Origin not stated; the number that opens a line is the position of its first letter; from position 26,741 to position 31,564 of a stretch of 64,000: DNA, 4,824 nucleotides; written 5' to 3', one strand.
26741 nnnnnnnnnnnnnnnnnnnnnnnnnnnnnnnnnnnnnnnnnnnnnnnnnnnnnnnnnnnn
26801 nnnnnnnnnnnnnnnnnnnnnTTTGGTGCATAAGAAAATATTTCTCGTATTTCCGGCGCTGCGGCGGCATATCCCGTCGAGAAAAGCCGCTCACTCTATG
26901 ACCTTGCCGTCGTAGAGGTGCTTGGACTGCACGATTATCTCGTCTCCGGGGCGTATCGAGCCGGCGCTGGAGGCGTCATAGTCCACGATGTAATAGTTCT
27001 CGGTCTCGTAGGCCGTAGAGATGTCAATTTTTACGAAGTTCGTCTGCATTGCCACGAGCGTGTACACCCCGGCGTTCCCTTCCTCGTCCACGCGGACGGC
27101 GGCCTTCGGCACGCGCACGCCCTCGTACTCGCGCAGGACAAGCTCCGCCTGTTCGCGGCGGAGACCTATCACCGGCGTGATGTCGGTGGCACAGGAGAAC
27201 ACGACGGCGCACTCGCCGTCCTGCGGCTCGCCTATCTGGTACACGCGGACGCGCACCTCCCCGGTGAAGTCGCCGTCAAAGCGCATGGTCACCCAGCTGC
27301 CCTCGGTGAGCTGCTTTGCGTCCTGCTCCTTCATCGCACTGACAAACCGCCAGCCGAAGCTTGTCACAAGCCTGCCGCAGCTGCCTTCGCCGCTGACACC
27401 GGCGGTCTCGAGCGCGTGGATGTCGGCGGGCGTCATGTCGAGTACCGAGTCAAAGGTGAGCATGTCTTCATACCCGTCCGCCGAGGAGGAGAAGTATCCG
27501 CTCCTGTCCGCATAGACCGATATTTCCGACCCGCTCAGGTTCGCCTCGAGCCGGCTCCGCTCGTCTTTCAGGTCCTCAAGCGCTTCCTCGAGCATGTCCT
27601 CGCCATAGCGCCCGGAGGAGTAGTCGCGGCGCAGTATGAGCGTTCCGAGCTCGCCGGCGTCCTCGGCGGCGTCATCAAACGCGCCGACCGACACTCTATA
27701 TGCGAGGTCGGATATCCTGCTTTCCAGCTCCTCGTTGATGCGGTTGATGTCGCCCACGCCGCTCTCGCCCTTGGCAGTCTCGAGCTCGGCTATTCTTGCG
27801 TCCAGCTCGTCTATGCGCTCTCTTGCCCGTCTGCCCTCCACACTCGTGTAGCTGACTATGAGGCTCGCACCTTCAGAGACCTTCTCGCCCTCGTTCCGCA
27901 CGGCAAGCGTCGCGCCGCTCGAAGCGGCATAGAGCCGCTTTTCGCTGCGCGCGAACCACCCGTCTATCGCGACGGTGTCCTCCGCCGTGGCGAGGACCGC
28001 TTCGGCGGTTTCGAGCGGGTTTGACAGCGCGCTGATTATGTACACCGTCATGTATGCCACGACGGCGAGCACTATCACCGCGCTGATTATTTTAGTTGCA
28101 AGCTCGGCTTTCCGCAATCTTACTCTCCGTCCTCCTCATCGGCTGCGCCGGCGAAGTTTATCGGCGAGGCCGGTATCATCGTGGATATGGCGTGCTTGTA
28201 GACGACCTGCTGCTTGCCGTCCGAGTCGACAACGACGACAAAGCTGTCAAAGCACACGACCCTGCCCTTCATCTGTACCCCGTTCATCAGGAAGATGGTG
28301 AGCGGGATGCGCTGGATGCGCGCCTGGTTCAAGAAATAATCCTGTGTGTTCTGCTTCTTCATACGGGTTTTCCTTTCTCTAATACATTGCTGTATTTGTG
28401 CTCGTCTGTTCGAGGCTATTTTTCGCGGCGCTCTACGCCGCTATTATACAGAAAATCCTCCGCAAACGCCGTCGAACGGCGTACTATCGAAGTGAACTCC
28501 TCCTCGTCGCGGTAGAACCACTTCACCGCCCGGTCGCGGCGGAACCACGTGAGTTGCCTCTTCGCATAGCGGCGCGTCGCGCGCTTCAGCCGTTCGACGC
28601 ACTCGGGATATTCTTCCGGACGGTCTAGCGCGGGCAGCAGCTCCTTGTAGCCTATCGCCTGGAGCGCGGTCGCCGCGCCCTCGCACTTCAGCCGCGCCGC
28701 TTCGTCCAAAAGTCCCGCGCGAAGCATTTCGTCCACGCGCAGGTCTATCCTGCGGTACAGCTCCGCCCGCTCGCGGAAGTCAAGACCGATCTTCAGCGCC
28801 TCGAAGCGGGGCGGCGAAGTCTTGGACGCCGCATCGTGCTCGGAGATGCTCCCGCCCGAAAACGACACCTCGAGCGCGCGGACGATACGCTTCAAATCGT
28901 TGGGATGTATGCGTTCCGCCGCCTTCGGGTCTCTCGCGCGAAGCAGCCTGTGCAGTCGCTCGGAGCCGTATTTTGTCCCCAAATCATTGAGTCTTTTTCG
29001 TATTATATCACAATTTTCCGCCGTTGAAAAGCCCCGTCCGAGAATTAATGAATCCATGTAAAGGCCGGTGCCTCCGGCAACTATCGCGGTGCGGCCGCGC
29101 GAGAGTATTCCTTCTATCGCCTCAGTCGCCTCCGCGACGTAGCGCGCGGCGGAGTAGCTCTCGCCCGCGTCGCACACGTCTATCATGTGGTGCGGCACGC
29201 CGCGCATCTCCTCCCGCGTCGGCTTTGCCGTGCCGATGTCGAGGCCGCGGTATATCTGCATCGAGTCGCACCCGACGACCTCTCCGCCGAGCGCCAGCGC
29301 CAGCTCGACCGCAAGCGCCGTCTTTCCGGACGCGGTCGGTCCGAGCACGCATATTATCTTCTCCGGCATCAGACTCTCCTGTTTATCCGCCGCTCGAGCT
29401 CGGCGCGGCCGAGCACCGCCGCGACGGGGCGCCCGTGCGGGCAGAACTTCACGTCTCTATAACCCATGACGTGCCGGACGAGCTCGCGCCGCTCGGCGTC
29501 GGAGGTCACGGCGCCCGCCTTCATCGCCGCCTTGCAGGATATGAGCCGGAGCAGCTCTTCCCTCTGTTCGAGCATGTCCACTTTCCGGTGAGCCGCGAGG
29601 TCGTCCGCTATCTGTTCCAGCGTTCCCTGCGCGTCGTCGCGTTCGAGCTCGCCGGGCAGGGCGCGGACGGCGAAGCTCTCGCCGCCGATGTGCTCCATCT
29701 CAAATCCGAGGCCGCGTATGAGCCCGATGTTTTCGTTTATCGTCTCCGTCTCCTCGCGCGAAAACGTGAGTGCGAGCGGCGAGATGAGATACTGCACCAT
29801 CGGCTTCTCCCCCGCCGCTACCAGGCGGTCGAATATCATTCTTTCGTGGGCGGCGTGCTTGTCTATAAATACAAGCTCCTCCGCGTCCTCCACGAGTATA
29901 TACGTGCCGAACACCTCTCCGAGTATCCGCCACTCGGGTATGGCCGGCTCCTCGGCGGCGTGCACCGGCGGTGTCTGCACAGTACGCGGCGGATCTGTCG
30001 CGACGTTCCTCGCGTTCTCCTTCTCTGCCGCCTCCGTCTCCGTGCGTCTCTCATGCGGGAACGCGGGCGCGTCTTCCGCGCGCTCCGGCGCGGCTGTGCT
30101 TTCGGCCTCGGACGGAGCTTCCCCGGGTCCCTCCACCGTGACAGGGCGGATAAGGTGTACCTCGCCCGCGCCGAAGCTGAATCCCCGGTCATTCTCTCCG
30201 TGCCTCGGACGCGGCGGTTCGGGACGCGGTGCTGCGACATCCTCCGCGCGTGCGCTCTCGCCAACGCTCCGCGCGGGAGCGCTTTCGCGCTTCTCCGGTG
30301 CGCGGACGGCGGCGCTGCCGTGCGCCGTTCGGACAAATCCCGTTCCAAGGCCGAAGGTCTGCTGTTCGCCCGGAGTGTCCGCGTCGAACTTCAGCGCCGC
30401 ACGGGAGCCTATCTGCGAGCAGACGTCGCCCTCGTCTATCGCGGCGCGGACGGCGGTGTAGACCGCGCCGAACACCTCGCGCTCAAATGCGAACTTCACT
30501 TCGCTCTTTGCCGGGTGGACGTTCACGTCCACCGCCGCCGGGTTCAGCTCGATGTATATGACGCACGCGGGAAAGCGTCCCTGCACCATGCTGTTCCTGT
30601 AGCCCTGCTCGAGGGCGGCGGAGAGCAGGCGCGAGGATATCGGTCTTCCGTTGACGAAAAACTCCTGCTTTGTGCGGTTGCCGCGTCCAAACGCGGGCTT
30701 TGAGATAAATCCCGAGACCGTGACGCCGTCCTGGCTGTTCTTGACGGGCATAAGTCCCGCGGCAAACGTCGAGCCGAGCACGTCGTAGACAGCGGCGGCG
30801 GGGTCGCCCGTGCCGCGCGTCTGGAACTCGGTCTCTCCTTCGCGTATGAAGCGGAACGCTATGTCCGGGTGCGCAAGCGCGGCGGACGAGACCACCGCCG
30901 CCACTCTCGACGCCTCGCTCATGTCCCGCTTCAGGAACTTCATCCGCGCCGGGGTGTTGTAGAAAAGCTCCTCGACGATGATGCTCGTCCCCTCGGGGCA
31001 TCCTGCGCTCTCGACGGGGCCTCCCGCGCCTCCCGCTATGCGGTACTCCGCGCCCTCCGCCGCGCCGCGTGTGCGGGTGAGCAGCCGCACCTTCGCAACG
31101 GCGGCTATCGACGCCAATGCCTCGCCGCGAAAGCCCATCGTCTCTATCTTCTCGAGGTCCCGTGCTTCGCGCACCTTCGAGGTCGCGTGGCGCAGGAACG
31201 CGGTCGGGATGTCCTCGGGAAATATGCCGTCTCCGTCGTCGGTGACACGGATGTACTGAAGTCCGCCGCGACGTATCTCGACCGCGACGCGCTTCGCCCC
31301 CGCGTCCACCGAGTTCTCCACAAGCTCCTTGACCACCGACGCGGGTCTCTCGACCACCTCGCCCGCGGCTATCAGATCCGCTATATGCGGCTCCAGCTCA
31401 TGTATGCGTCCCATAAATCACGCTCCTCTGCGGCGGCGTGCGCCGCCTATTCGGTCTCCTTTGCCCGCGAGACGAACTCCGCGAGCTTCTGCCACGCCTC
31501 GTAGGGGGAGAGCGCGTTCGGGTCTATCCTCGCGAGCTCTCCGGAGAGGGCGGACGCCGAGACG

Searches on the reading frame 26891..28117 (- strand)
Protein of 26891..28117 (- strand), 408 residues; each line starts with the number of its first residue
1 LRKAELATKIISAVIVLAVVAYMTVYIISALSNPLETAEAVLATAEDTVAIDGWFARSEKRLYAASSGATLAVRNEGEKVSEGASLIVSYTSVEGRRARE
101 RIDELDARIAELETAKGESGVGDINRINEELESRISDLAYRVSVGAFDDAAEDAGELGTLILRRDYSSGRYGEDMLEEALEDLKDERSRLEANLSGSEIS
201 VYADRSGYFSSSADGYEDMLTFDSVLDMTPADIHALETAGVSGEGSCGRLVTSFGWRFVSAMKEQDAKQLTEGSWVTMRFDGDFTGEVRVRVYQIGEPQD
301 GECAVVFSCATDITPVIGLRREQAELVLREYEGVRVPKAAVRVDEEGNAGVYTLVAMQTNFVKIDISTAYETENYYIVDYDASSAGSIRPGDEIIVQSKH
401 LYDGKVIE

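Call 92: search_protein_families(library=pfam, max_evalue=0.00001, proteins=[window:26891-28117:-])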
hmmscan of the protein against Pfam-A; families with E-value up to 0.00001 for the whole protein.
window:26891-28117:- (408 aa): 1 family
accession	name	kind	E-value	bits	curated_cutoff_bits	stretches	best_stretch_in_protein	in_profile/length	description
PF12700.13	HlyD_2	-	1e-40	140.2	25.1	1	8-407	10-416/416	HlyD family secretion protein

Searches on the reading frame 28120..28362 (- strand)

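Call 92: search_protein_families(library=pfam, max_evalue=0.00001, proteins=[window:28120-28362:-])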
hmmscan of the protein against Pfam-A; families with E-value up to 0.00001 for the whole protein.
window:28120-28362:- (80 aa): 1 family
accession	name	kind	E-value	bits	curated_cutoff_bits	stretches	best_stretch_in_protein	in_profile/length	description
PF17209.9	Hfq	-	2e-30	104.6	27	1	7-68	2-63/64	Hfq protein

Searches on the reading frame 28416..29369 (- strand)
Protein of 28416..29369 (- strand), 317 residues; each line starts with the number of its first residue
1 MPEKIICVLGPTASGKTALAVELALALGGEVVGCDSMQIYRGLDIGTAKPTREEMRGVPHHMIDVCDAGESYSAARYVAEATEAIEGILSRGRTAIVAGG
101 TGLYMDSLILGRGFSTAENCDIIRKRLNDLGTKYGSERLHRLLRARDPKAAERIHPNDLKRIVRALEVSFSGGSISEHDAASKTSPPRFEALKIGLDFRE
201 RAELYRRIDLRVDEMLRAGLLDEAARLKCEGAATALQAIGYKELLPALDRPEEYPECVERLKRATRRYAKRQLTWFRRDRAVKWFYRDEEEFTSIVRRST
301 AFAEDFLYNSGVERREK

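Call 93: search_protein_families(library=pfam, max_evalue=0.00001, proteins=[window:28416-29369:-])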
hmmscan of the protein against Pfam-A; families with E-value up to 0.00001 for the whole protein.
window:28416-29369:- (317 aa): 2 families
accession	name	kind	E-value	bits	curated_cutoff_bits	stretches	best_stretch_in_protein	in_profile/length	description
PF01715.23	IPPT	-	2.2e-83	280.1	23.6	1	38-279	1-243/243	IPP transferase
PF01745.22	IPT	-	3.9e-09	36.7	20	1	5-59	3-57/233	Isopentenyl transferase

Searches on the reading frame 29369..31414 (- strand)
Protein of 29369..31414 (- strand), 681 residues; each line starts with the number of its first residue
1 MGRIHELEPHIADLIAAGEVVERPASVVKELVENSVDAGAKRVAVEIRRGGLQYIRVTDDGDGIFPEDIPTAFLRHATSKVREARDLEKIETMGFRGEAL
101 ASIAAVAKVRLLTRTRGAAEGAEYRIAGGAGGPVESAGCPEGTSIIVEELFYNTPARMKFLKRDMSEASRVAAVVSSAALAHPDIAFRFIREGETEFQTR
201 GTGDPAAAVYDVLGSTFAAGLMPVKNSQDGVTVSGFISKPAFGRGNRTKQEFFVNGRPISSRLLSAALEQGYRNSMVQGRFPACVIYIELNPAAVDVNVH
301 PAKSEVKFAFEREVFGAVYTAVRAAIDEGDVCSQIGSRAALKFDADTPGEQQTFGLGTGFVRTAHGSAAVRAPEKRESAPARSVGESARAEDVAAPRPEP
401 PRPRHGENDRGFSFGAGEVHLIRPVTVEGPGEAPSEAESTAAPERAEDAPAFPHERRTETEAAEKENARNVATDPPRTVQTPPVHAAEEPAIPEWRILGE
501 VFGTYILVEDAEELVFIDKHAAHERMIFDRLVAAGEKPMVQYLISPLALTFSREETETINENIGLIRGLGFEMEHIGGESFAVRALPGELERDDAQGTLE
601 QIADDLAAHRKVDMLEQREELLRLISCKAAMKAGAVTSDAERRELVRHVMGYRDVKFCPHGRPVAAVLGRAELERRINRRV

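Call 93: search_protein_families(library=pfam, max_evalue=0.00001, proteins=[window:29369-31414:-])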
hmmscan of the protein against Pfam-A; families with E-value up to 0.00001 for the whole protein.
window:29369-31414:- (681 aa): 4 families
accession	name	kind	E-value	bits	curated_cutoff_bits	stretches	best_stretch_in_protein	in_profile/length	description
PF01119.25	DNA_mis_repair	-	3.9e-37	126.9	26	1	210-326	2-118/119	DNA mismatch repair protein, C-terminal domain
PF08676.16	MutL_C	-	9.4e-31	106.9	25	1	498-634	1-139/142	MutL C terminal dimerisation domain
PF13589.12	HATPase_c_3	-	5.2e-12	46.4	25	1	25-118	4-97/137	Histidine kinase-, DNA gyrase B-, and HSP90-like ATPase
PF02518.31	HATPase_c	-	1.8e-07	32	26.4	1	22-78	4-63/111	Histidine kinase-, DNA gyrase B-, and HSP90-like ATPase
